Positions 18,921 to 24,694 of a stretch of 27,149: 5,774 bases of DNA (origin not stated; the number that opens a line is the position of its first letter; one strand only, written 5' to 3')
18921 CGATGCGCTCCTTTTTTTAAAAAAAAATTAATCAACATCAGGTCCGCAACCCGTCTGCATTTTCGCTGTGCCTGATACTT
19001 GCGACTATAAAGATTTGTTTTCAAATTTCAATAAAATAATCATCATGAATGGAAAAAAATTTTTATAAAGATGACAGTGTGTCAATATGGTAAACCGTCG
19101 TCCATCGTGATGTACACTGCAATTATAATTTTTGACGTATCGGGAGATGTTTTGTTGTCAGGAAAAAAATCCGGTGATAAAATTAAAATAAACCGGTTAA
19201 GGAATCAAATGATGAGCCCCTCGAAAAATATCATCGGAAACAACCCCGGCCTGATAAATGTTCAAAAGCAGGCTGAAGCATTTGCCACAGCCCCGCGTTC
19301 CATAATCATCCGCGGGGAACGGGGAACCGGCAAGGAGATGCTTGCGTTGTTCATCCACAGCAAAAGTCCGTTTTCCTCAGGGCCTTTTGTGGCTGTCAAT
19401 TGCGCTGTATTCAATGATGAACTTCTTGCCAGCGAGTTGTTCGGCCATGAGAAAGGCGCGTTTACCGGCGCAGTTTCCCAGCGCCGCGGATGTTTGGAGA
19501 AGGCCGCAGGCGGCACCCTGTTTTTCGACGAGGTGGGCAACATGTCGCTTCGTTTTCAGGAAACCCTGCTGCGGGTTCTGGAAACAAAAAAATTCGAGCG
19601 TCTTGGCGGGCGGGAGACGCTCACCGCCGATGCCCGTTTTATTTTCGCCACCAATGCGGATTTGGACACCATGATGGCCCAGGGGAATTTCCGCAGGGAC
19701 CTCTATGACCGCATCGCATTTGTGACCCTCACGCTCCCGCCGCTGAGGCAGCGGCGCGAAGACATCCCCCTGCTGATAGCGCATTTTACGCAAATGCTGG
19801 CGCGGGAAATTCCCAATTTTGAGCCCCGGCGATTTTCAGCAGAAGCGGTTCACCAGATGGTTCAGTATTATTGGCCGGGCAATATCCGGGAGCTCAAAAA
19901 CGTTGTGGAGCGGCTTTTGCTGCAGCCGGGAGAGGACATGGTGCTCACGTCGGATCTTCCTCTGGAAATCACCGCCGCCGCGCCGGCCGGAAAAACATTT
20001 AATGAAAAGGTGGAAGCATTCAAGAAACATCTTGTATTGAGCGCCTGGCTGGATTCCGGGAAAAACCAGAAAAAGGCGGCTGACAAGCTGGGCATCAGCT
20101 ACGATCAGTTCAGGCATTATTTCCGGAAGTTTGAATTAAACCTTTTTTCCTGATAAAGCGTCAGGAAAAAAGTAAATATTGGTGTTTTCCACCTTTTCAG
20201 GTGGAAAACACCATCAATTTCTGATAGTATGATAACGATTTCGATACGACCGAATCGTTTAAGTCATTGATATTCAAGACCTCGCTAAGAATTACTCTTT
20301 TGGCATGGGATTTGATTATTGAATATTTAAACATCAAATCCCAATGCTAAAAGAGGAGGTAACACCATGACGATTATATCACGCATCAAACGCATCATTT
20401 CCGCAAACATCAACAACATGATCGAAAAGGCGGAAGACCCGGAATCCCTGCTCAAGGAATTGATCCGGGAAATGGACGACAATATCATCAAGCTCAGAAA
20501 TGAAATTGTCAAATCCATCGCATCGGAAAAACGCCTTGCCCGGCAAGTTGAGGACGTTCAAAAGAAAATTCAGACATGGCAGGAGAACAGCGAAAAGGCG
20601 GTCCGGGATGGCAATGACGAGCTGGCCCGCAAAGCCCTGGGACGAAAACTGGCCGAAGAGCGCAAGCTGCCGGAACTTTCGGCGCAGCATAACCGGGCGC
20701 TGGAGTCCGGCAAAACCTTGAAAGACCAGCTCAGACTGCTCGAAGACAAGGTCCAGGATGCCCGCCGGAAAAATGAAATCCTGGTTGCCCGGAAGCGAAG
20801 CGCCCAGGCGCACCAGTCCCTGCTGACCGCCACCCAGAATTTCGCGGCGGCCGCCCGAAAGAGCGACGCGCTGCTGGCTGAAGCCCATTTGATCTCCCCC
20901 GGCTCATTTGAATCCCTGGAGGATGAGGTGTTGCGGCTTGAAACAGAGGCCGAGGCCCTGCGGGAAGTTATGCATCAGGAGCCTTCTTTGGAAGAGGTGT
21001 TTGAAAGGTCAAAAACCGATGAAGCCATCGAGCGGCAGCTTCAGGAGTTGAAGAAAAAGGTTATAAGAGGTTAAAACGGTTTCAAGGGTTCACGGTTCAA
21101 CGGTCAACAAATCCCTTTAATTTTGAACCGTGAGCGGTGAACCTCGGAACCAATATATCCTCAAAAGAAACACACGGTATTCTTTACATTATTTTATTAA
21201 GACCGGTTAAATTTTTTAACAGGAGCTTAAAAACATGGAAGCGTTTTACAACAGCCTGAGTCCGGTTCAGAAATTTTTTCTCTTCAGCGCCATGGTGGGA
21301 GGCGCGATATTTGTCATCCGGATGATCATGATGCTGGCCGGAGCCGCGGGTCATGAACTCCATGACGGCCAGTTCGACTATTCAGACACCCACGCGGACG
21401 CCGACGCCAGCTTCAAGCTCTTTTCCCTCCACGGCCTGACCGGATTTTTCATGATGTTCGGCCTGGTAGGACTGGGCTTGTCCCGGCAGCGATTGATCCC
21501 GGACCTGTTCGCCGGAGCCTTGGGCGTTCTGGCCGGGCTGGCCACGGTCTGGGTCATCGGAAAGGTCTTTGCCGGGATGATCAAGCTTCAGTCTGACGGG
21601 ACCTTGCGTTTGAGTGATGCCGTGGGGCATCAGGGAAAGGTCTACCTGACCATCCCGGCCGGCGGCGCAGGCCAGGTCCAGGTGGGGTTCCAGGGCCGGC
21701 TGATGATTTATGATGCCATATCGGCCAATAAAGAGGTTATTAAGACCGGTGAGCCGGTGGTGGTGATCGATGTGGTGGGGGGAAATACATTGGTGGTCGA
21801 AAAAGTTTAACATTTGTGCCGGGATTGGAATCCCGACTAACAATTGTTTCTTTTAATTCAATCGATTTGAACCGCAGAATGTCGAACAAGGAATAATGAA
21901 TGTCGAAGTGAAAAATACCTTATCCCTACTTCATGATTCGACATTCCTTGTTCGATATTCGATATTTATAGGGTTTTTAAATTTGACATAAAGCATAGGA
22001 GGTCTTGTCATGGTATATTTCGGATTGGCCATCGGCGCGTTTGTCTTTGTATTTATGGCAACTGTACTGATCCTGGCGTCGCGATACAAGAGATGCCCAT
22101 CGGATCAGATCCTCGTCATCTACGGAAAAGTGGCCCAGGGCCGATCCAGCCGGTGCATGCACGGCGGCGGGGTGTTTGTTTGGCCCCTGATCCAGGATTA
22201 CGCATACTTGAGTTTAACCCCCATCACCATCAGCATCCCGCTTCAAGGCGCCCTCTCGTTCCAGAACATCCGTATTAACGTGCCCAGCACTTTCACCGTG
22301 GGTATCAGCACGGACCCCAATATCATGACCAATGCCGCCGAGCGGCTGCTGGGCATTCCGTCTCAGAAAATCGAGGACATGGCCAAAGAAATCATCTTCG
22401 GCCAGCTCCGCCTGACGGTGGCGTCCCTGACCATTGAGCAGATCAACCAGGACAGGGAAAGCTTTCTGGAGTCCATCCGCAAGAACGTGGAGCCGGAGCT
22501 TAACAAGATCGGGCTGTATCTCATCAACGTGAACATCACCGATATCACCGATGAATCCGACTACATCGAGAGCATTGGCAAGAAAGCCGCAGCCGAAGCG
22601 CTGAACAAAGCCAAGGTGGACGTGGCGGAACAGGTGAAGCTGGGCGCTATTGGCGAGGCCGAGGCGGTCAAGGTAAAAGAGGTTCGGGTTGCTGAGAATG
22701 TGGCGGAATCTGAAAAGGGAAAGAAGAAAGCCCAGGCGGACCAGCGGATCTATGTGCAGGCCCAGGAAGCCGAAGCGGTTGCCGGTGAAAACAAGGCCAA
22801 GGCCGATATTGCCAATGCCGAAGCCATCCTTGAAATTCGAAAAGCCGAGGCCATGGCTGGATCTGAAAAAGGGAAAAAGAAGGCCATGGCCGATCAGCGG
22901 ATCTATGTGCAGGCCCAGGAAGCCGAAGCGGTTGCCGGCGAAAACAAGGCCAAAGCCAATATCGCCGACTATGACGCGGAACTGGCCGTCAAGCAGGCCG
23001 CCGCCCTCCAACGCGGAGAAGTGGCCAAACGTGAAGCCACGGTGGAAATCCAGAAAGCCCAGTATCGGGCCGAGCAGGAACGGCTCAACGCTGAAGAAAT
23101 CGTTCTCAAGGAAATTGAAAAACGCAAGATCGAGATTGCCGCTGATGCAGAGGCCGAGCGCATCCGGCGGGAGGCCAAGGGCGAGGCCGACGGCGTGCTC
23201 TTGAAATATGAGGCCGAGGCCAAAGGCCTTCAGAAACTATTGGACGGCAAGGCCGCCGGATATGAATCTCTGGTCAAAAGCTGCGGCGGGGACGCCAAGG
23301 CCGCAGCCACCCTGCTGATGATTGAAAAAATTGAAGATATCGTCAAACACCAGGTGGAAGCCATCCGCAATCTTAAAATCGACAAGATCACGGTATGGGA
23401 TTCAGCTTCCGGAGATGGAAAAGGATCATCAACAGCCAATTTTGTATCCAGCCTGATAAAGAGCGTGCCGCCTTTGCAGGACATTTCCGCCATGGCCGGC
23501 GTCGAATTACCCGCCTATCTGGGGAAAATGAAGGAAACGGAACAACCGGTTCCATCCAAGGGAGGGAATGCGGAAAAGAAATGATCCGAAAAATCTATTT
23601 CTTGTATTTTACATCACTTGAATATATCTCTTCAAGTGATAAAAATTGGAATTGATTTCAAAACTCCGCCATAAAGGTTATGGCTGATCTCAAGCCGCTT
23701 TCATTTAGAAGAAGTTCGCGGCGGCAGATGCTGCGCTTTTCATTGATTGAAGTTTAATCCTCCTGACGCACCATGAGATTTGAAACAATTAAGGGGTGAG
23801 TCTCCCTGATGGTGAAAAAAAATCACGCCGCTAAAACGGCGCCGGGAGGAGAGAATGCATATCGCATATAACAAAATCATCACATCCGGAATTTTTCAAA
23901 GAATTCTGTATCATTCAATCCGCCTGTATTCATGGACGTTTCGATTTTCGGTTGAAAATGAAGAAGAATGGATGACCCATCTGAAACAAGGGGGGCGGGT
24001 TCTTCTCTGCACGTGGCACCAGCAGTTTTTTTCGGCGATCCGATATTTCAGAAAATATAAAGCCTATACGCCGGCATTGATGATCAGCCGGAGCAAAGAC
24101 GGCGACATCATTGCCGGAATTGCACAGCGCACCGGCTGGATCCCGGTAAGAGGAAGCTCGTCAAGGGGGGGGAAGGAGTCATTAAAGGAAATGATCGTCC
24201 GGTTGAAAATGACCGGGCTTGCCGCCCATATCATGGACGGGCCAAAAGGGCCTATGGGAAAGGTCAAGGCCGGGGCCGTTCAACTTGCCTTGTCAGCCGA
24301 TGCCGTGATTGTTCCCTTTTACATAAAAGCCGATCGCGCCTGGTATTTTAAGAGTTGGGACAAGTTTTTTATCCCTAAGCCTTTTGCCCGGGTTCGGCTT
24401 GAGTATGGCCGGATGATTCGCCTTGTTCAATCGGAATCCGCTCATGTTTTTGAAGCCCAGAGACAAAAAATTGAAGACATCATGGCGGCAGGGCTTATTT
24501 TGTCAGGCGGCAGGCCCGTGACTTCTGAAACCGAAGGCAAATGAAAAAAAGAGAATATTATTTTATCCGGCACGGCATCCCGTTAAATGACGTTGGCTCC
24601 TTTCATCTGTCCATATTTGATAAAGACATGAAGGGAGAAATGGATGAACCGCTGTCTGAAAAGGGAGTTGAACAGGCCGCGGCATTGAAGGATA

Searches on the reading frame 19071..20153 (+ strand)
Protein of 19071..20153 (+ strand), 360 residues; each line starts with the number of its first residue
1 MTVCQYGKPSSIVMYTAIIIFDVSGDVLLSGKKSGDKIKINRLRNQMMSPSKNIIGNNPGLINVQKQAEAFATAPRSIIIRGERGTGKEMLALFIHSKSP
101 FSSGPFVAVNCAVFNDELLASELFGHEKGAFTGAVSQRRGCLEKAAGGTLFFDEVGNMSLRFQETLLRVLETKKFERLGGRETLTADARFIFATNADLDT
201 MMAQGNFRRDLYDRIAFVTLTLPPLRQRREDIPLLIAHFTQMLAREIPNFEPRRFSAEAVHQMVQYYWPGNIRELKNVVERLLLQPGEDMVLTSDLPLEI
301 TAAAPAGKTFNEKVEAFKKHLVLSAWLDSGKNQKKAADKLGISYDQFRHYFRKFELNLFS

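Call 73: search_protein_families(library=pfam, proteins=[window:19071-20153:+], max_evalue=0.00001)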
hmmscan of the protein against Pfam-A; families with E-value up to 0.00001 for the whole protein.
window:19071-20153:+ (360 aa): 3 families
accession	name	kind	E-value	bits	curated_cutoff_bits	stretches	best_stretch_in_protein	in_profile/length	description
PF00158.32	Sigma54_activat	-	1.4e-60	204.3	20.2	1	54-220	1-167/168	Sigma-54 interaction domain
PF25601.1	AAA_lid_14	-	1.6e-22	79.6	27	1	226-308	1-82/87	AAA+ ATPase lid domain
PF14532.12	Sigma54_activ_2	-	2.1e-16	60.8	25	1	56-225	2-138/138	Sigma-54 interaction domain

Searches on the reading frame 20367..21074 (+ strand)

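Call 73: search_protein_families(library=pfam, proteins=[window:20367-21074:+], max_evalue=0.00001)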
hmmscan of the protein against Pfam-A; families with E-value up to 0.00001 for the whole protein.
window:20367-21074:+ (235 aa): 1 family
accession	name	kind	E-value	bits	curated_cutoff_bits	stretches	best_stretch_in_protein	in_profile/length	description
PF04012.17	PspA_IM30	-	3.2e-34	118.9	33.9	1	3-230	2-216/220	PspA/IM30 family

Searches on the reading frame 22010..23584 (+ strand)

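Call 73: search_protein_families(library=pfam, proteins=[window:22010-23584:+], max_evalue=0.00001)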
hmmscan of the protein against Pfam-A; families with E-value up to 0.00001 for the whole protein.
window:22010-23584:+ (524 aa): 1 family
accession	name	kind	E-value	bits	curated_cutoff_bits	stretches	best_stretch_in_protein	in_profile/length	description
PF01145.31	Band_7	-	3.9e-29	102.4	23.6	1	30-208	4-174/176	SPFH domain / Band 7 family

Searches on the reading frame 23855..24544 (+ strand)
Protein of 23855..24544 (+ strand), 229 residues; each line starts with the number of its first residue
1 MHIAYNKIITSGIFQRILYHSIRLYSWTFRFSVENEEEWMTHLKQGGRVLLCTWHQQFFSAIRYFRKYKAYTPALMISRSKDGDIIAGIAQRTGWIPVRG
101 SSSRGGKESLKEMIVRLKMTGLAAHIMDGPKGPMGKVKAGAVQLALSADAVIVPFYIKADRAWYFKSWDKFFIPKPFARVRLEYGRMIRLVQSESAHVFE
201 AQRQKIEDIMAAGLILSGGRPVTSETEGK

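Call 73: search_protein_families(library=pfam, proteins=[window:23855-24544:+], max_evalue=0.00001)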
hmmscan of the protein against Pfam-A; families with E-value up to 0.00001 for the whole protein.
window:23855-24544:+ (229 aa): 1 family
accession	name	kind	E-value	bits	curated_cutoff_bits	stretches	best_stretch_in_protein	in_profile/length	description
PF04028.18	DUF374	-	1.5e-20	73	26.8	1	70-133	5-68/69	Domain of unknown function (DUF374)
